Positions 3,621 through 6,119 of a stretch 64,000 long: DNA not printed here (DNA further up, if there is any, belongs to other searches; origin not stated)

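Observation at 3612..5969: Single-gene AT-rich islet next to a tRNA cluster encoding a stand-alone GHKL (MORC/Hsp90-like) ATPase with a large unknown C-terminal region: candidate defence or accessory gene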

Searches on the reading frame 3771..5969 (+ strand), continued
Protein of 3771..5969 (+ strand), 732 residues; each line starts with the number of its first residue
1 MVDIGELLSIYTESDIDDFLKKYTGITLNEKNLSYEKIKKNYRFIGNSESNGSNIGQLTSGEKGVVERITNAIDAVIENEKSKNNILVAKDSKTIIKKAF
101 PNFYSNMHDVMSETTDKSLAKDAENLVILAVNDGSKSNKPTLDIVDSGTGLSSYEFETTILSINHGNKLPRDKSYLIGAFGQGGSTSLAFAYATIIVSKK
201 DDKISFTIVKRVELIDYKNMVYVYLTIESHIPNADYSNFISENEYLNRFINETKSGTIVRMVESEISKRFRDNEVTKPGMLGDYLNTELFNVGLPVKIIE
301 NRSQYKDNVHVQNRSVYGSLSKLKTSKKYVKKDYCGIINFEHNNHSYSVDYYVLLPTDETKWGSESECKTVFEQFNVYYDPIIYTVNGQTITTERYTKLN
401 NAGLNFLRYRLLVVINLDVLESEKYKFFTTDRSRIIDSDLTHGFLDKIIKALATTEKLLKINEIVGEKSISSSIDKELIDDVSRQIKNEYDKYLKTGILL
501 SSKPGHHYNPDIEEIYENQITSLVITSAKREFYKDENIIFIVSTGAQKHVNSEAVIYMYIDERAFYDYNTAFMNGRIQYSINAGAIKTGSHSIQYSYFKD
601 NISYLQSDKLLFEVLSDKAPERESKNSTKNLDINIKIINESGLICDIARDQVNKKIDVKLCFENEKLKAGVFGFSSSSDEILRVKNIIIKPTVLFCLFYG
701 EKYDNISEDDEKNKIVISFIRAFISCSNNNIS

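Call 71: find_encoding_contigs(protein=P0112, flank=5000, max_places=2)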
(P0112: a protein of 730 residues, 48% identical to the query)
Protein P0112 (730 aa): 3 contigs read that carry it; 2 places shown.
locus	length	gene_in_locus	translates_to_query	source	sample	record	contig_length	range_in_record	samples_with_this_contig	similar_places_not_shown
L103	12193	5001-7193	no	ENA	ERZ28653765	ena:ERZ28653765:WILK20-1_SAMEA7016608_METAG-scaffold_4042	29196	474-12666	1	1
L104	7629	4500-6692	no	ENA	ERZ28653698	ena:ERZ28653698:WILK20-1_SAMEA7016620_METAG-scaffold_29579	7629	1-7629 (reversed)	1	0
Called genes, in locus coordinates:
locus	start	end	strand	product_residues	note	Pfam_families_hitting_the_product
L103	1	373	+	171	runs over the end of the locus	-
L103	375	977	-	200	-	PF13958:ToxN_toxin (weak)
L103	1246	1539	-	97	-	-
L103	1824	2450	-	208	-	-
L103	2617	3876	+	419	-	PF00145:DNA_methylase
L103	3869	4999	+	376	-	PF13391:HNH_2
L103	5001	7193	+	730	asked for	-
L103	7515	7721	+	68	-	PF00468:Ribosomal_L34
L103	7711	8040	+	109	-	PF00825:Ribonuclease_P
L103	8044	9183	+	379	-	PF02096:60KD_IMP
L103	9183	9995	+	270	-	PF00398:RrnaAD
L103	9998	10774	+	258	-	PF00288:GHMP_kinases_N (faint)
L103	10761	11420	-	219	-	PF00483:NTP_transferase (weak), PF01128:IspD, PF02348:CTP_transf_3 (weak), PF12804:NTP_transf_3 (weak)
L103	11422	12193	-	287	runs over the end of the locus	PF00763:THF_DHG_CYH, PF02882:THF_DHG_CYH_C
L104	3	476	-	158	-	?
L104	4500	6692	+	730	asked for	-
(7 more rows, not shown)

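Call 72: find_encoding_contigs(protein=P0040, flank=5000, max_places=2)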
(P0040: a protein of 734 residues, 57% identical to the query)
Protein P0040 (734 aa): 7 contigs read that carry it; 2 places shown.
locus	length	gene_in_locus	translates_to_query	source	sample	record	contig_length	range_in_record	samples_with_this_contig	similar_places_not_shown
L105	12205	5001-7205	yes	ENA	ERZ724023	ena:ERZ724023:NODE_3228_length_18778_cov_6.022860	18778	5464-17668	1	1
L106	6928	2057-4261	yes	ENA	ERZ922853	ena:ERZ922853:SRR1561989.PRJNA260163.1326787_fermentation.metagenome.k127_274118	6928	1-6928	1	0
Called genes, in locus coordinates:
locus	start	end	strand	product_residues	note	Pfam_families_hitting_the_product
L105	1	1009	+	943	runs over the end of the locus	PF00176:SNF2-rel_dom, PF00270:DEAD, PF04851:ResIII, PF00271:Helicase_C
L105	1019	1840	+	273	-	-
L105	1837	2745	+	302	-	PF18899:DUF5655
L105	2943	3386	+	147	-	-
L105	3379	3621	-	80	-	PF13560:HTH_31 (weak), PF01381:HTH_3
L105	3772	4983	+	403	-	PF10592:AIPR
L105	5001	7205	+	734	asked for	-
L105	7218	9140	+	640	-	PF06114:Peptidase_M78 (faint), PF13443:HTH_26 (weak)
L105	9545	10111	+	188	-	-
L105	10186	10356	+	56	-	-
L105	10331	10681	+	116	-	-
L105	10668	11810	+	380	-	PF10926:DUF2800, PF12705:PDDEXK_1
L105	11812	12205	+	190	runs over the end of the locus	PF10991:Enc34_ssDNA-bd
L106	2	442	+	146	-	?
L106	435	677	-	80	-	PF13560:HTH_31 (weak), PF01381:HTH_3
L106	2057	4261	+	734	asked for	-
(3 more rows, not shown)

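Call 80: search_protein_representatives(alignment_id=A1)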
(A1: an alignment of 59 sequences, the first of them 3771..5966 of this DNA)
Query: 59 sequences, 730 profile positions. Proteins with E-value up to 0.001 (for the whole library): 1059; up to 1e-10: 680; up to 1e-30: 118. The best 150 are listed.
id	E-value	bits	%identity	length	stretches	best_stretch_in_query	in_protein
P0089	0.0e+00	1109.6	-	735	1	2-725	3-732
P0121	1.2e-281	952.6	-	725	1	3-726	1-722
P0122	9.7e-268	906.7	-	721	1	3-724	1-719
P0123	2.5e-260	882.2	-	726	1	3-729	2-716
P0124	2.5e-259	878.9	-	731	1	3-726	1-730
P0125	4.1e-256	868.3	-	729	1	3-723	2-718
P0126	3.5e-247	838.7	-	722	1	3-726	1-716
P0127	9.7e-231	784.4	-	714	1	3-726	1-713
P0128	2.3e-229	779.8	-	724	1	2-726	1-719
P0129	1.4e-226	770.6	-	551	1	3-548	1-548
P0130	4.2e-224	762.4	-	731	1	2-726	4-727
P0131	1.8e-221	753.7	-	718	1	3-725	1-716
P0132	4.4e-202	689.6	-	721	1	3-725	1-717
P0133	3.1e-199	680.2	-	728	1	5-723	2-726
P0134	3.7e-191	653.5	-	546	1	189-726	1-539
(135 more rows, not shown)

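Call 82: find_encoding_contigs(protein=P0021, flank=4000, max_places=6)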
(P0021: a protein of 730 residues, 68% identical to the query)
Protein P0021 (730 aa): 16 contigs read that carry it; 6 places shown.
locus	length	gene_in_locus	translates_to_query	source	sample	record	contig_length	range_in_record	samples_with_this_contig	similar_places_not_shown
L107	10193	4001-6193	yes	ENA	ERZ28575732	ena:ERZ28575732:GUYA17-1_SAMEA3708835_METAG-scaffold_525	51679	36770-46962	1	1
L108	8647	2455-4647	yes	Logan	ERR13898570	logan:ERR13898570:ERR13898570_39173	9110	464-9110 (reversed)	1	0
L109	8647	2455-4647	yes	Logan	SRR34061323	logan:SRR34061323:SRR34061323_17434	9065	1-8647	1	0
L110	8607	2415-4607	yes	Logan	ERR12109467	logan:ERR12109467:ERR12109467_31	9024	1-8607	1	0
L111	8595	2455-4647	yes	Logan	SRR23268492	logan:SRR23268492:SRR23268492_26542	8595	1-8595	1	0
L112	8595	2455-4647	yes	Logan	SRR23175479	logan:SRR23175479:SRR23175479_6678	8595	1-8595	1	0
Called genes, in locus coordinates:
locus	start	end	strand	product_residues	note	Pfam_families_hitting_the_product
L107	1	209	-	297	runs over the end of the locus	PF06182:ABC2_membrane_6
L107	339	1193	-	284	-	-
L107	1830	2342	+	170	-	PF01555:N6_N4_Mtase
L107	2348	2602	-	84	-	PF13560:HTH_31, PF12844:HTH_19, PF01381:HTH_3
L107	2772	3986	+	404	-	PF10592:AIPR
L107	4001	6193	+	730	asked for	-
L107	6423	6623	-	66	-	PF13443:HTH_26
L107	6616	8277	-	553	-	PF13476:AAA_23 (weak), PF10088:DUF2326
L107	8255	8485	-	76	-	PF20292:MC7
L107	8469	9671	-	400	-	PF20277:CTD11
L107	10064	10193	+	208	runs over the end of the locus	-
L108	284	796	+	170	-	PF01555:N6_N4_Mtase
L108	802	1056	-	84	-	PF13560:HTH_31, PF12844:HTH_19, PF01381:HTH_3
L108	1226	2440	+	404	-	PF10592:AIPR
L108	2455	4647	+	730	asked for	-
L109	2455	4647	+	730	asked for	-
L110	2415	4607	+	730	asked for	-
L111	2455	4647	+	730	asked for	-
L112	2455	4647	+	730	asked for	-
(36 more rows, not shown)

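Call 89: search_dna_similar(query=window:3771-5966:+, collection=plasmids, mode=protein, max_rows=15)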
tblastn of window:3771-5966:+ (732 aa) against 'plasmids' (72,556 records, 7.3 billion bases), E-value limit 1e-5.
Records with a match: 3; places in all: 3; records where one place covers at least 80% of the query: 0.
Best place of each record, by identity: <60% 3.
By first word of the organism name: Pontibacillus 1; Hymenobacter 1; Devosia 1.
By predicted mobility (MOB-suite, as given by PLSDB): non-mobilizable 3.
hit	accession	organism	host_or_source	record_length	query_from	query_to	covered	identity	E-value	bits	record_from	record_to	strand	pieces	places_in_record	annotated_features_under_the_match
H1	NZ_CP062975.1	Pontibacillus sp. ALD_SL1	mangrove mud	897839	37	316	38%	27.9%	4e-13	81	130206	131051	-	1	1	hypothetical protein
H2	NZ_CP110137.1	Hymenobacter sp. YIM 151858-1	whole organism,soil sample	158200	41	318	38%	25.8%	3e-7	62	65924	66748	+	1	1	hypothetical protein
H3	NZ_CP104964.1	Devosia neptuniae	Vicia costata,cell culture,root nodule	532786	64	235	23%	28.8%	4e-8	65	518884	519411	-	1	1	hypothetical protein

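Call 90: search_dna_similar(query=window:3771-5966:+, collection=phages, mode=protein, max_rows=10)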
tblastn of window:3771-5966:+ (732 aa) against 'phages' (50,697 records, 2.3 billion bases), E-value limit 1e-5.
No match.

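Call 92: get_annotated_region(hit=H1, flank=6000)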
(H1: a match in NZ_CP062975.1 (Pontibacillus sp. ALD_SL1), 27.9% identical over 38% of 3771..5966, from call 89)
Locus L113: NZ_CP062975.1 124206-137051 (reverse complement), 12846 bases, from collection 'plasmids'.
description: Pontibacillus sp. ALD_SL1 plasmid unnamed, complete sequence
organism: Pontibacillus sp. ALD_SL1 (NCBI taxid 2777185)
taxonomy: Bacteria; Bacillota; Bacilli; Bacillales; Bacillaceae; Pontibacillus; Pontibacillus sp. ALD SL1
host: -; source: mangrove mud; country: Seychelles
typing (MOB-suite, as given by PLSDB): non-mobilizable
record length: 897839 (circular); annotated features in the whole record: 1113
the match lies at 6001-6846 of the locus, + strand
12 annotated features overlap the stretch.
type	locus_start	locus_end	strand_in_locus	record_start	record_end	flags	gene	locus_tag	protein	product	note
CDS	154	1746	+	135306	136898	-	-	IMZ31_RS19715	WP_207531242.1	RNA-guided endonuclease TnpB family protein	-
CDS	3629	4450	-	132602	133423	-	-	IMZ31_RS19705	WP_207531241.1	hypothetical protein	-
CDS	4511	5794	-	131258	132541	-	-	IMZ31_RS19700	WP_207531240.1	methyl-accepting chemotaxis protein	GO:0007165 - signal transduction [Evidence IEA]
CDS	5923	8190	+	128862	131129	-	-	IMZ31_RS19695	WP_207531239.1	hypothetical protein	-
CDS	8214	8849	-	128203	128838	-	-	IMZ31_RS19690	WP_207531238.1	sigma-70 family RNA polymerase sigma factor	GO:0006352 - DNA-templated transcription initiation [Evidence IEA]; GO:0006355 - regulation of DNA-templated ...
CDS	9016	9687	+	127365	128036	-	-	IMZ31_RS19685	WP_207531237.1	HD domain-containing protein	-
CDS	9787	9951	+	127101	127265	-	-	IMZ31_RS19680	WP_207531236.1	hypothetical protein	-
CDS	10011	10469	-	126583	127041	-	-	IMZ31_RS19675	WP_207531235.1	hypothetical protein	-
CDS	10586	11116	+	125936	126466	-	-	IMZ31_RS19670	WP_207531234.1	RNA 2'-phosphotransferase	-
CDS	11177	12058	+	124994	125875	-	-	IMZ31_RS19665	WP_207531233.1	hypothetical protein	-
CDS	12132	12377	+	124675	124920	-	-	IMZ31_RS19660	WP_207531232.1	hypothetical protein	-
CDS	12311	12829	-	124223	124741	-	-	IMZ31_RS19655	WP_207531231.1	hypothetical protein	-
